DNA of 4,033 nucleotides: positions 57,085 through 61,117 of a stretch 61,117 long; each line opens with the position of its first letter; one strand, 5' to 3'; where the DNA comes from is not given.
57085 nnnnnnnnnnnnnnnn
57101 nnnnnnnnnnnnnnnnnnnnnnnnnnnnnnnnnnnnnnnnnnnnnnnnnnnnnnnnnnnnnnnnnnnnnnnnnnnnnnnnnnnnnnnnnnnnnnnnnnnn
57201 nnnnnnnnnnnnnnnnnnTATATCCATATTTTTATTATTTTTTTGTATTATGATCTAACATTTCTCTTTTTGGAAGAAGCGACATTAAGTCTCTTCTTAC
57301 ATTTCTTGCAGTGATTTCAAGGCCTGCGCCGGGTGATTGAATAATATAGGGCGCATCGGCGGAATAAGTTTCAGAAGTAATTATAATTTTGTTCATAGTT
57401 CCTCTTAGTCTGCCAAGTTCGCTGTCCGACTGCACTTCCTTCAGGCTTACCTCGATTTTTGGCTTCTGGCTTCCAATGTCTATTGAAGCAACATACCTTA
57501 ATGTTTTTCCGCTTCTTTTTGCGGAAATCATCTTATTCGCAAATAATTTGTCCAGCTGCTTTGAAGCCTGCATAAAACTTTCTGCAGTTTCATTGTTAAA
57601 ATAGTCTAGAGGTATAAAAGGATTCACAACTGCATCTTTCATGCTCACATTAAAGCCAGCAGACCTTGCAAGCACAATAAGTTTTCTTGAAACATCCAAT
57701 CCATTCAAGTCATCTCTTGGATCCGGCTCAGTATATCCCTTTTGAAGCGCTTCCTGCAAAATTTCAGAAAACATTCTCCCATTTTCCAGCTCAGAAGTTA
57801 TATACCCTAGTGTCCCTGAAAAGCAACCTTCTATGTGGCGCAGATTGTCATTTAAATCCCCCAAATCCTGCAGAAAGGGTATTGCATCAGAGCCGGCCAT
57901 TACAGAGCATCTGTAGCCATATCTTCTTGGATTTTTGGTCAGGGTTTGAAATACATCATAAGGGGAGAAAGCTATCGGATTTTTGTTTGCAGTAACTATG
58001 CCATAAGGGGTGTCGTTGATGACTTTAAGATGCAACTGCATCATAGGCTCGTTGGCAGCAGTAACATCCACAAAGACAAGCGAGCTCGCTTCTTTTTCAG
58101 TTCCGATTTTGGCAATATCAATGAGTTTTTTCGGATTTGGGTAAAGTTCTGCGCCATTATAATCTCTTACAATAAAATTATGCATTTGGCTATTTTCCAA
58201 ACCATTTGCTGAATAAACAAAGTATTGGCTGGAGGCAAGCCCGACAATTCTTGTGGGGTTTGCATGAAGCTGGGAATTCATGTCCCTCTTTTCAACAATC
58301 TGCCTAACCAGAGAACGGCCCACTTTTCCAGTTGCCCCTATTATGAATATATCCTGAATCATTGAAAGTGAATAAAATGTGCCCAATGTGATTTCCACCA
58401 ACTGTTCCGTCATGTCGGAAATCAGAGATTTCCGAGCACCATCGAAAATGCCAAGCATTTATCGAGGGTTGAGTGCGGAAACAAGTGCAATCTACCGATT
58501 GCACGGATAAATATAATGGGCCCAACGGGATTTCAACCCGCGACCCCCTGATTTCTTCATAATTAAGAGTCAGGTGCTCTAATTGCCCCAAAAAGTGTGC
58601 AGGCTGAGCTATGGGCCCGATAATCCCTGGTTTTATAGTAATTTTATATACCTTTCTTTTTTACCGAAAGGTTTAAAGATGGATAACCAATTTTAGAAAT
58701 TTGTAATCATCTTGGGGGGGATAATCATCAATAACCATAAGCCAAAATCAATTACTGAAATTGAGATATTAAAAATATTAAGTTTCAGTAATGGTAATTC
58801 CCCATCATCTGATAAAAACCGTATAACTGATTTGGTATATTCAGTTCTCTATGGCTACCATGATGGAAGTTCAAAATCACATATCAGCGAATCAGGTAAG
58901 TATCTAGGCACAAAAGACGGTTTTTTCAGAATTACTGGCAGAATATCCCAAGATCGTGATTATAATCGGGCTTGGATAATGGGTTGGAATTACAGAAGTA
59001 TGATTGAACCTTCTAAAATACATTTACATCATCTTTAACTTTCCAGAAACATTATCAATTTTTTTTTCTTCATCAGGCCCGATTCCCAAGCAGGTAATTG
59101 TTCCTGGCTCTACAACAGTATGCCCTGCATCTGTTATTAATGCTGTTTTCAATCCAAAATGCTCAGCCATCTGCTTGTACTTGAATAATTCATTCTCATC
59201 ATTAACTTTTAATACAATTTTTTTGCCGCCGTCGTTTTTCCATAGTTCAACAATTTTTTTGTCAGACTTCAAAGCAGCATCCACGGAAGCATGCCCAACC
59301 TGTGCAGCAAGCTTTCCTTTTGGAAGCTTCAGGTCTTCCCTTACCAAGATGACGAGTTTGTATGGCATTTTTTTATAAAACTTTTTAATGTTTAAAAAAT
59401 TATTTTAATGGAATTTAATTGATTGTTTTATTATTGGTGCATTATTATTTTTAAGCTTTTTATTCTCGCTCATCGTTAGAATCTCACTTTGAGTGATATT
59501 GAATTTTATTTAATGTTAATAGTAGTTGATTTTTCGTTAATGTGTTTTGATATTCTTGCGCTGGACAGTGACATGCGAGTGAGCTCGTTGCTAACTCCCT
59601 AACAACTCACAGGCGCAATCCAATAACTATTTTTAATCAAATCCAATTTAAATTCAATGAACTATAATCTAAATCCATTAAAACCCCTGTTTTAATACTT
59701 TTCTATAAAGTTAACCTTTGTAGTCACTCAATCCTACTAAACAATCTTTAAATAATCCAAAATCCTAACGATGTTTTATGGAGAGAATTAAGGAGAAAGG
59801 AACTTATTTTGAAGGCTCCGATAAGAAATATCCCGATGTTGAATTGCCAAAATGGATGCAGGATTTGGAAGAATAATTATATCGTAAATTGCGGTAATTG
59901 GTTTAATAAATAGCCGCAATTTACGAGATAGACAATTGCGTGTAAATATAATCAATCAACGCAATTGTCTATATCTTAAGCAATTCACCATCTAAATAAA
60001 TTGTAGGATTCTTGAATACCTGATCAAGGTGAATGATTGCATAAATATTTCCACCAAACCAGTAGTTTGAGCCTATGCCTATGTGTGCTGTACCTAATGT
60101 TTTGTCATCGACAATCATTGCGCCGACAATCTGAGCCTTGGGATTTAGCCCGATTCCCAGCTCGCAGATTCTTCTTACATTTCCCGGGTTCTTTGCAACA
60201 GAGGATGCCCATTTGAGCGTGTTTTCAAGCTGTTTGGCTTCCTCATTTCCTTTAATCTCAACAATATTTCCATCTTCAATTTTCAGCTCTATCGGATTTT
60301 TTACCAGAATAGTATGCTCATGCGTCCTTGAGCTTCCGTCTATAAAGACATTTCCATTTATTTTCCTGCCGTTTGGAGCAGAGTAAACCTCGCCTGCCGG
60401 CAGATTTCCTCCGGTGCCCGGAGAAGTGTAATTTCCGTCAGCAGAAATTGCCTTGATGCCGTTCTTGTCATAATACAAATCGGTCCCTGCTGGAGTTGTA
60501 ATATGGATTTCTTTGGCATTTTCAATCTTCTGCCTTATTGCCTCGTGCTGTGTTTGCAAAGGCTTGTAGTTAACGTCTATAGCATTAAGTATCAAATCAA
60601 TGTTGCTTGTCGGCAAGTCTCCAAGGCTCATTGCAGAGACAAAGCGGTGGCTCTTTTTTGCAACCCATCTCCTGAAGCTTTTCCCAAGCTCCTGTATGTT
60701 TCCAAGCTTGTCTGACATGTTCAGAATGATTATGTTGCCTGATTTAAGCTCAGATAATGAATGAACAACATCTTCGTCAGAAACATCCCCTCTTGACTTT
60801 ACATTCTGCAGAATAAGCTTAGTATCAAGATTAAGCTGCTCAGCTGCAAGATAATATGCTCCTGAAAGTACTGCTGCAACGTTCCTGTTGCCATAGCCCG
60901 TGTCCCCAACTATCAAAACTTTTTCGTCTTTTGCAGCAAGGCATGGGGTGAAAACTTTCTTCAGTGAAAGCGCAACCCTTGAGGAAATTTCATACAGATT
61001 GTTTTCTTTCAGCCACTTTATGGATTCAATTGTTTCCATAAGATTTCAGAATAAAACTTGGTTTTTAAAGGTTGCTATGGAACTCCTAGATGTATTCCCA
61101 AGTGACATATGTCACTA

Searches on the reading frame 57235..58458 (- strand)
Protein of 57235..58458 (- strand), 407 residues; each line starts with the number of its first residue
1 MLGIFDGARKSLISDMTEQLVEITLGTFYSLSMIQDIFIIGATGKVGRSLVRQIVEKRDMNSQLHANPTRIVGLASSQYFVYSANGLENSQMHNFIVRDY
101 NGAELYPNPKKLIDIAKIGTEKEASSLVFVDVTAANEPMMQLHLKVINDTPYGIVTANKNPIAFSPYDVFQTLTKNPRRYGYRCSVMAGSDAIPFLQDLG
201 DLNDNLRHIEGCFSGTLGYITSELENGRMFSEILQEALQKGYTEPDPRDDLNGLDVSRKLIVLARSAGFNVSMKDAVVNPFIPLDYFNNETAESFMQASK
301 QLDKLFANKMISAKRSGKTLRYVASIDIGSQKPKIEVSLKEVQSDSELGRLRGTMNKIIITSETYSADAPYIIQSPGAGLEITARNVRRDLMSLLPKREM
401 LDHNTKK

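Call 15: search_protein_families(library=pfam, proteins=[window:57235-58458:-])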
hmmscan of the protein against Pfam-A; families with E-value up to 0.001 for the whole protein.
window:57235-58458:- (407 aa): 1 family
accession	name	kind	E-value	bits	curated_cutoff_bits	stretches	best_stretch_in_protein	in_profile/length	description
PF00742.24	Homoserine_dh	-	4.2e-38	131.3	22.9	1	202-392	11-173/173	Homoserine dehydrogenase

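Call 38: search_protein_families(library=ncbifam, proteins=[window:57235-58458:-], max_evalue=0.01)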
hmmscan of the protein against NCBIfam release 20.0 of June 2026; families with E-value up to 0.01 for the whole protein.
window:57235-58458:- (407 aa): 7 families
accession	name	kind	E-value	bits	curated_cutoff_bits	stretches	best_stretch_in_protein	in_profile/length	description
NF006959.0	PRK09436.1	equivalog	3.1e-72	243.8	726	1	19-396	450-814/819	bifunctional aspartate kinase/homoserine dehydrogenase I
NF007003.0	PRK09466.1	subfamily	4.3e-59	200.7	582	1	39-394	463-806/810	bifunctional aspartate kinase/homoserine dehydrogenase II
NF004912.0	PRK06270.1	equivalog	6.8e-35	121.1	373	1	35-395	4-337/343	homoserine dehydrogenase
NF006235.0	PRK08374.1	equivalog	1.4e-27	96.7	451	1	39-392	7-326/336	homoserine dehydrogenase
NF004976.0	PRK06349.1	subfamily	2.1e-24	86.4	205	2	128-274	76-220/430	homoserine dehydrogenase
NF005002.0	PRK06392.1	equivalog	2.4e-23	82.6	296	1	37-267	6-227/329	homoserine dehydrogenase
NF005290.0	PRK06813.1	equivalog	8.1e-11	41.5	286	1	39-276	6-241/346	homoserine dehydrogenase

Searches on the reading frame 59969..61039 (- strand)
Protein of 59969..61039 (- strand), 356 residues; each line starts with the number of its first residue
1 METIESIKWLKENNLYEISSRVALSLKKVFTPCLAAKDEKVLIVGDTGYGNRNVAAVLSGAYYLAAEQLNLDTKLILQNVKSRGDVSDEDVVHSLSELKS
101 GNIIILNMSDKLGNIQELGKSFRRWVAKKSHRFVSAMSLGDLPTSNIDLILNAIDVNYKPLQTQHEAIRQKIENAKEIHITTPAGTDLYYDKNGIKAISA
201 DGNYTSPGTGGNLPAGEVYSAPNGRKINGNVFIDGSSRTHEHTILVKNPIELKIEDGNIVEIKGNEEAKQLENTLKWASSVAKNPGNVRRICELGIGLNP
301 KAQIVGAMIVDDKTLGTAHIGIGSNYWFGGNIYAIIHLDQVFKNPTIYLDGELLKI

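Call 16: search_protein_families(library=pfam, proteins=[window:59969-61039:-])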
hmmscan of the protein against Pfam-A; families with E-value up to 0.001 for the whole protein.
window:59969-61039:- (356 aa): 1 family
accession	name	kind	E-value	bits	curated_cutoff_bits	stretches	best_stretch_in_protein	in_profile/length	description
PF02073.20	Peptidase_M29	-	1.6e-08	34.2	27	1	163-326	190-350/406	Thermophilic metalloprotease (M29)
